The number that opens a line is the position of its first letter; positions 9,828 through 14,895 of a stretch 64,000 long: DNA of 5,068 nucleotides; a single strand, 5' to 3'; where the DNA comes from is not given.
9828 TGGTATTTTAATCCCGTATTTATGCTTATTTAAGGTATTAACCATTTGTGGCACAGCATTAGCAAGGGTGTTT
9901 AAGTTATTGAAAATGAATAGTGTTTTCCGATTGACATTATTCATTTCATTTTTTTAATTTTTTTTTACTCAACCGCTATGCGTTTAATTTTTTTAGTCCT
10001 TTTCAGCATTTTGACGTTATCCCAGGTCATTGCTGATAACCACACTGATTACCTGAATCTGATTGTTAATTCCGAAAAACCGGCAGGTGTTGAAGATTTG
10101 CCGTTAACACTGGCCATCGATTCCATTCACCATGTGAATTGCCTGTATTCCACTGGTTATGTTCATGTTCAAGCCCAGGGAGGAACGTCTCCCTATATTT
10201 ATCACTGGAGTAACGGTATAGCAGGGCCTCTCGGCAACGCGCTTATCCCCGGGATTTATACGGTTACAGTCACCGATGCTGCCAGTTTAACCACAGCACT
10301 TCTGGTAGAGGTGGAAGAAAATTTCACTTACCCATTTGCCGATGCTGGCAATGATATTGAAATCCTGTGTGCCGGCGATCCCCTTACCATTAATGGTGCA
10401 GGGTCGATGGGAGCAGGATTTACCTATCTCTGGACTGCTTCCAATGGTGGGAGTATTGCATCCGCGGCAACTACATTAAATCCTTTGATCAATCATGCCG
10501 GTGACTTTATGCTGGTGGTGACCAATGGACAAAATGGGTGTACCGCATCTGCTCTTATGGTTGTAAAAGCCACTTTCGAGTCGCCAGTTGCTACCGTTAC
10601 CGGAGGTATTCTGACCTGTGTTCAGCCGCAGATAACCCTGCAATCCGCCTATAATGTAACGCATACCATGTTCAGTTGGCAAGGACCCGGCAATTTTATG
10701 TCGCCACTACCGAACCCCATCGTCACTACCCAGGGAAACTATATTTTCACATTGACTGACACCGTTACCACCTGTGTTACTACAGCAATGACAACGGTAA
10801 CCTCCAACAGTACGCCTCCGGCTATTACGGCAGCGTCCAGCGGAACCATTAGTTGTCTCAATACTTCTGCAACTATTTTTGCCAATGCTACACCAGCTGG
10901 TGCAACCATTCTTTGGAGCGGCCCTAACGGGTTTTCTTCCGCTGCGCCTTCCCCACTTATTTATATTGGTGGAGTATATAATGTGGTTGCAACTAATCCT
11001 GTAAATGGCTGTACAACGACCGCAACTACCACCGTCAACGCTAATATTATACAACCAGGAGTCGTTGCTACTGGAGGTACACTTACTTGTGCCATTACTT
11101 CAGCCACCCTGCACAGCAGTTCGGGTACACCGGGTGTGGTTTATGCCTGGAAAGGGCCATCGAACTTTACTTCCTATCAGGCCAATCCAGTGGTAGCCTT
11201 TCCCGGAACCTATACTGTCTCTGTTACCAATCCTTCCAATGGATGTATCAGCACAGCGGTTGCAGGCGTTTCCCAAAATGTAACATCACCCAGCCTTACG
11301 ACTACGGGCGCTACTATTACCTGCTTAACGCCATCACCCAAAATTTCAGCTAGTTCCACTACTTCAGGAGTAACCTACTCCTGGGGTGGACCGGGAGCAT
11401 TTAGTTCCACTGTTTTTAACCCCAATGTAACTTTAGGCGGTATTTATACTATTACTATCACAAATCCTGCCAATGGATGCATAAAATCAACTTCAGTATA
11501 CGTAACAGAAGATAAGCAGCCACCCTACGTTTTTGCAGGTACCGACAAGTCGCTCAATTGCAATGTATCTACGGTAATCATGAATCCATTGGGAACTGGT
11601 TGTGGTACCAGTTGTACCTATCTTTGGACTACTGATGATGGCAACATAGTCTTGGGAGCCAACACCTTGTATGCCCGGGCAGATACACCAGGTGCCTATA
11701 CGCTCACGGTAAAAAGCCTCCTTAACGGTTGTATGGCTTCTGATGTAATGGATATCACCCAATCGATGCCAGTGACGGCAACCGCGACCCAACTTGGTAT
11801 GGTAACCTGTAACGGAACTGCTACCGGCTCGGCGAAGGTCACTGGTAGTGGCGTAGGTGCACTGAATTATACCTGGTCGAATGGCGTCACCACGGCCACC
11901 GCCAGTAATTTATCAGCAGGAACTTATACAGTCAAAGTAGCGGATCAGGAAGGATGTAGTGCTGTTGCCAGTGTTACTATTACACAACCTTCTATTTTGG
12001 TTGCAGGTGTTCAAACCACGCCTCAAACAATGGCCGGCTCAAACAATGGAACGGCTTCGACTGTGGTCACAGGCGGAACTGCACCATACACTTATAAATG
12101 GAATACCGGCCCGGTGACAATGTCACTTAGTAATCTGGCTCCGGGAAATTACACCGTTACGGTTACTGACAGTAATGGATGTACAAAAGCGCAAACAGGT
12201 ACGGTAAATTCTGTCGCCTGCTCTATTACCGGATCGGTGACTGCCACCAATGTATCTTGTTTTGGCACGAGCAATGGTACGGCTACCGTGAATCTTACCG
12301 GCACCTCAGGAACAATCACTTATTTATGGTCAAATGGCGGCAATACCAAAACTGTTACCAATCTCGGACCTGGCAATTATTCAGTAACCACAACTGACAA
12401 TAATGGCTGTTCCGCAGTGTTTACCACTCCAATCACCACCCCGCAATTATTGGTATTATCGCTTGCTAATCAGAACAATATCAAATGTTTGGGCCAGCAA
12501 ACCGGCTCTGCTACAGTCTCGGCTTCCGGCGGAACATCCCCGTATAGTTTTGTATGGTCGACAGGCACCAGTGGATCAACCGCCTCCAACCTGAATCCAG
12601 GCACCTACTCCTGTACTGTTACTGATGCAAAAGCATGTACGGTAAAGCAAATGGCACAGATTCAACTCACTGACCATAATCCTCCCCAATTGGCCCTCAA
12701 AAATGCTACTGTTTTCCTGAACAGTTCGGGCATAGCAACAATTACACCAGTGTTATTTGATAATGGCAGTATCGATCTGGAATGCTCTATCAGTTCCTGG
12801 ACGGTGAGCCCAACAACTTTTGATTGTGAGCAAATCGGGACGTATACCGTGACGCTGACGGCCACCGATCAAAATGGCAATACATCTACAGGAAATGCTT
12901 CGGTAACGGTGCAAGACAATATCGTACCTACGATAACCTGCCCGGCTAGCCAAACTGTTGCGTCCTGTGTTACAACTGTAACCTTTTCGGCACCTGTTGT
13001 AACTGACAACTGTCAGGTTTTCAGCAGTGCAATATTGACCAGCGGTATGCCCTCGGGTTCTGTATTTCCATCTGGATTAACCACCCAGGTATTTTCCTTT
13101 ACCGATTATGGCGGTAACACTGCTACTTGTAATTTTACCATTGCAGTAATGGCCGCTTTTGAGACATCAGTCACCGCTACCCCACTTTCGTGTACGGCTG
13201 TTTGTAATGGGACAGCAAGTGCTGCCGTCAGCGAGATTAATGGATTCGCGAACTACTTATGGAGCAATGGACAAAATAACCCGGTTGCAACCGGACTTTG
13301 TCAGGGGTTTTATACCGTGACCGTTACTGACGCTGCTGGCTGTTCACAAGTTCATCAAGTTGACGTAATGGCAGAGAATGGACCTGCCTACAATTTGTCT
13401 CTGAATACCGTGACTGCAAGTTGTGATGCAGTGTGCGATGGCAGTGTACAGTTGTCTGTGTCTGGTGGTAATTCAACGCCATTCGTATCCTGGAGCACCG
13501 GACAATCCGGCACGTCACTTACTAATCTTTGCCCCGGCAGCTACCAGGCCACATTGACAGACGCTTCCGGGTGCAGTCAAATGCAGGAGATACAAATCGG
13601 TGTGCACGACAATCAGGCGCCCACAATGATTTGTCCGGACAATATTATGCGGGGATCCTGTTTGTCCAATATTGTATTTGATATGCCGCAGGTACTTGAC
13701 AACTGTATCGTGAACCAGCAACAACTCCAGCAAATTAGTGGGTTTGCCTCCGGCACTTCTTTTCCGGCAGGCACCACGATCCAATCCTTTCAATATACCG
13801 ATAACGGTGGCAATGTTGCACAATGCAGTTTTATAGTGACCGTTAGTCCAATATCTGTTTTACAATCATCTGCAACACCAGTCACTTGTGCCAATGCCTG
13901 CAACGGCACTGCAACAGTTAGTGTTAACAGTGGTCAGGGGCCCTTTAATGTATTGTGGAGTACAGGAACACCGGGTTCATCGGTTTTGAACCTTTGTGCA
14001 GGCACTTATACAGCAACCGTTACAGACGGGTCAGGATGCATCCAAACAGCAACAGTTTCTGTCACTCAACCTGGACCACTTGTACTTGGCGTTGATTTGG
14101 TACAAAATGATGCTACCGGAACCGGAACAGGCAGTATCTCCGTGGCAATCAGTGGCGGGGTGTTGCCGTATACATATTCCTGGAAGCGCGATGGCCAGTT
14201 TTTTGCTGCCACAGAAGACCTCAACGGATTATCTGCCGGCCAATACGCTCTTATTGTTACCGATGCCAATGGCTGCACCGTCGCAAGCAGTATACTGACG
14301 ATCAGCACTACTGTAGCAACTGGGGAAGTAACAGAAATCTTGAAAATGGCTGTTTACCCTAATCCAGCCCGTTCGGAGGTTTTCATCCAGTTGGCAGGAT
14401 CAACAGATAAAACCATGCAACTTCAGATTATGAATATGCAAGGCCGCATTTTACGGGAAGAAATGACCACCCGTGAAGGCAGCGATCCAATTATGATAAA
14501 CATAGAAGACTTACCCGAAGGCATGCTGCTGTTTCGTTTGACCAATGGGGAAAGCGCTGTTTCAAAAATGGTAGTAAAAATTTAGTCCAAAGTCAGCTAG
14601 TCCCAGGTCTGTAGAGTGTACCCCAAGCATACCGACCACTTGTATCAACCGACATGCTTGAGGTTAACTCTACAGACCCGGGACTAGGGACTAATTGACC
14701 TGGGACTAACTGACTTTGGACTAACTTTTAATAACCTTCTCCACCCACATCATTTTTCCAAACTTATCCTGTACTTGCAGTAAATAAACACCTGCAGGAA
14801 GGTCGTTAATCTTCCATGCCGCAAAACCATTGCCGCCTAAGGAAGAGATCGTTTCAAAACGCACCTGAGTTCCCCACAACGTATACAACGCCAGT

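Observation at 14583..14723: Dispersed palindromic word-plus-core element (family 1): five copies in 64 kb, all at gene 3' ends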

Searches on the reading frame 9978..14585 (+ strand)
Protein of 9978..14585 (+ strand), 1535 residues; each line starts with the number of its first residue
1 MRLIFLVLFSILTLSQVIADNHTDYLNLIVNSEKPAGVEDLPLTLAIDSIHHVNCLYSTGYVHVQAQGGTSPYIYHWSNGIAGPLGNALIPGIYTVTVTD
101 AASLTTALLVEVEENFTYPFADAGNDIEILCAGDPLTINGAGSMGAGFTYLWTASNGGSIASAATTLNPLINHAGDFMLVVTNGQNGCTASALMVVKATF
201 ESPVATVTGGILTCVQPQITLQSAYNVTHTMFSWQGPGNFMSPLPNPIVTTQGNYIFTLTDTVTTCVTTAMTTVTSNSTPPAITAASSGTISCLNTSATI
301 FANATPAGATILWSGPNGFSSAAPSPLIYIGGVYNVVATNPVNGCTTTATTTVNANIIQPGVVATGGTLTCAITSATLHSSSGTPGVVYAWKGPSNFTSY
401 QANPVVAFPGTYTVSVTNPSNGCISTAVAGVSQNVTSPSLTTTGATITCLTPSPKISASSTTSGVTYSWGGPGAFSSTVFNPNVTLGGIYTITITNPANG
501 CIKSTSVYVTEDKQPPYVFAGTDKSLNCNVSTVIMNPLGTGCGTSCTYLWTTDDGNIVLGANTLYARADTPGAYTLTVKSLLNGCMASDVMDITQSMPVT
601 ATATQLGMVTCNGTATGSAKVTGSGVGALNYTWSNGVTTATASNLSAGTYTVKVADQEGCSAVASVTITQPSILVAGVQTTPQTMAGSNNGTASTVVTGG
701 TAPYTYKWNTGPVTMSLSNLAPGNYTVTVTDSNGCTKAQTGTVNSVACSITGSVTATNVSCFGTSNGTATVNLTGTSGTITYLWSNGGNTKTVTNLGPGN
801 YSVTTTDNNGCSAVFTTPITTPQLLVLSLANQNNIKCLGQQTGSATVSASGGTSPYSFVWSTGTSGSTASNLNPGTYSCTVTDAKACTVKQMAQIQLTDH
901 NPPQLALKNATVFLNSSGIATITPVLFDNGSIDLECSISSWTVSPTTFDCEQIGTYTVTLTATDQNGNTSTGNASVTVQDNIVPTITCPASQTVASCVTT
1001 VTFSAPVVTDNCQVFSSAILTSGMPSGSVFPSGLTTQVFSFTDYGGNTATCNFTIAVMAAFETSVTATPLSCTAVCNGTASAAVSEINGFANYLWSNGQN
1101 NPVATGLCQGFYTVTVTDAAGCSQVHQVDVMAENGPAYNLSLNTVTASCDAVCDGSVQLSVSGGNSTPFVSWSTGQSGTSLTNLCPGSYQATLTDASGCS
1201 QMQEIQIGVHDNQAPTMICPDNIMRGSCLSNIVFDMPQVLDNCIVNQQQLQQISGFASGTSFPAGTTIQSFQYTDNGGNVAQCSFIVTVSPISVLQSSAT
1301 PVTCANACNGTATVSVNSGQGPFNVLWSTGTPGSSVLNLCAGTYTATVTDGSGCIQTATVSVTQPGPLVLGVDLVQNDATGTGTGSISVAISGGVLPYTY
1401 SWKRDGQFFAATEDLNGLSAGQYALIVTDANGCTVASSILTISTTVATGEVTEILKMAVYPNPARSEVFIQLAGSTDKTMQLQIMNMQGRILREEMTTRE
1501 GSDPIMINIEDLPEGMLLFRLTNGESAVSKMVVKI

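Call 11: search_protein_families(library=pfam, proteins=[window:9978-14585:+])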
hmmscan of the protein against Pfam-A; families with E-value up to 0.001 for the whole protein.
window:9978-14585:+ (1535 aa): 7 families
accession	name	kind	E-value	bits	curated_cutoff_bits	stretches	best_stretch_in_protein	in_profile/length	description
PF13573.12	SprB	-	3.9e-35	119.6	28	5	830-864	2-36/37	SprB repeat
PF02494.22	HYR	-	6.3e-20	71.7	21.7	2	1211-1289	2-81/81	HYR domain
PF18962.6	Por_Secre_tail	-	2e-17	63.7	27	1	1459-1533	1-75/75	Secretion system C-terminal sorting domain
PF06832.18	BiPBP_C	-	2.3e-08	34.3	26.8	0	714-736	63-85/90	Penicillin-Binding Protein C-terminus Family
PF11589.14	DUF3244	-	2.6e-06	27.8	25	0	1475-1516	37-78/96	Domain of unknown function (DUF3244)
PF22352.2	K319L-like_PKD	-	3.2e-06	27.5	27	0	948-978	54-84/84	K319L-like, PKD domain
PF23237.1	HYR_4C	-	0.00031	21.3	27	0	987-1057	4-73/73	HYR-like domain with 4 cysteines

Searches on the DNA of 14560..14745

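Call 93: search_rna_families(source=window, start=14560, end=14745, threshold=evalue, max_evalue=10)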
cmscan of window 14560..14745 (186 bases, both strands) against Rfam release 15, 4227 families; matches with E-value up to 10: 23.
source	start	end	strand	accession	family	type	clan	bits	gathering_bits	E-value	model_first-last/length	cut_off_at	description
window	14597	14687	-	RF00990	mir-552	Gene; miRNA;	-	39.6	100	4.6e-07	1-83/83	no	mir-552 microRNA precursor family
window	14590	14694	-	RF03645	mir-9080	Gene; miRNA;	-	37.4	100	5e-07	1-108/108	no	mir-9080 microRNA precursor family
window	14597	14687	-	RF00974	mir-607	Gene; miRNA;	-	34.3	94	4.5e-05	1-91/91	no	mir-607 microRNA precursor family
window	14602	14682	-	RF03255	mir-2188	Gene; miRNA;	-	34.2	60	9.3e-06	1-78/78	no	mir-2188 microRNA precursor family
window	14596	14688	-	RF01001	mir-609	Gene; miRNA;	-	34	98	3e-05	1-92/92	no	mir-609 microRNA precursor family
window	14591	14692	-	RF03356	mir-4782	Gene; miRNA;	-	31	100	0.00028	1-79/79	no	mir-4782 microRNA precursor family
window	14597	14687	+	RF00974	mir-607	Gene; miRNA;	-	30.7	94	0.00036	1-91/91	no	mir-607 microRNA precursor family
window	14599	14685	-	RF03812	mir-BART19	Gene; miRNA;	-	26.8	100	0.0011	1-93/93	no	mir-BART19 microRNA precursor family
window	14595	14689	-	RF03795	MIR6201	Gene; miRNA;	-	26.3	69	0.00059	1-109/109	no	MIR6201 microRNA precursor family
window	14588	14698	-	RF03308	MIR848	Gene; miRNA;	-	25.4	90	0.0011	1-97/97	no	MIR848 microRNA precursor family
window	14592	14689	-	RF01044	mir-345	Gene; miRNA;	-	22.9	65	0.0052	1-91/91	no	mir-345 microRNA precursor family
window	14601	14683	-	RF04017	mir-4864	Gene; miRNA;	-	22.4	100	0.021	1-81/81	no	mir-4864 microRNA precursor family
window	14599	14685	-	RF03653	mir-971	Gene; miRNA;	-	22.2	53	0.018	1-77/77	no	mir-971 microRNA precursor family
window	14600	14684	+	RF03670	MIR3932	Gene; miRNA;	-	20.6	150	0.079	1-123/123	no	MIR3932 microRNA precursor family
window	14595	14692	+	RF01044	mir-345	Gene; miRNA;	-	18.1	65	0.12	1-91/91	no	mir-345 microRNA precursor family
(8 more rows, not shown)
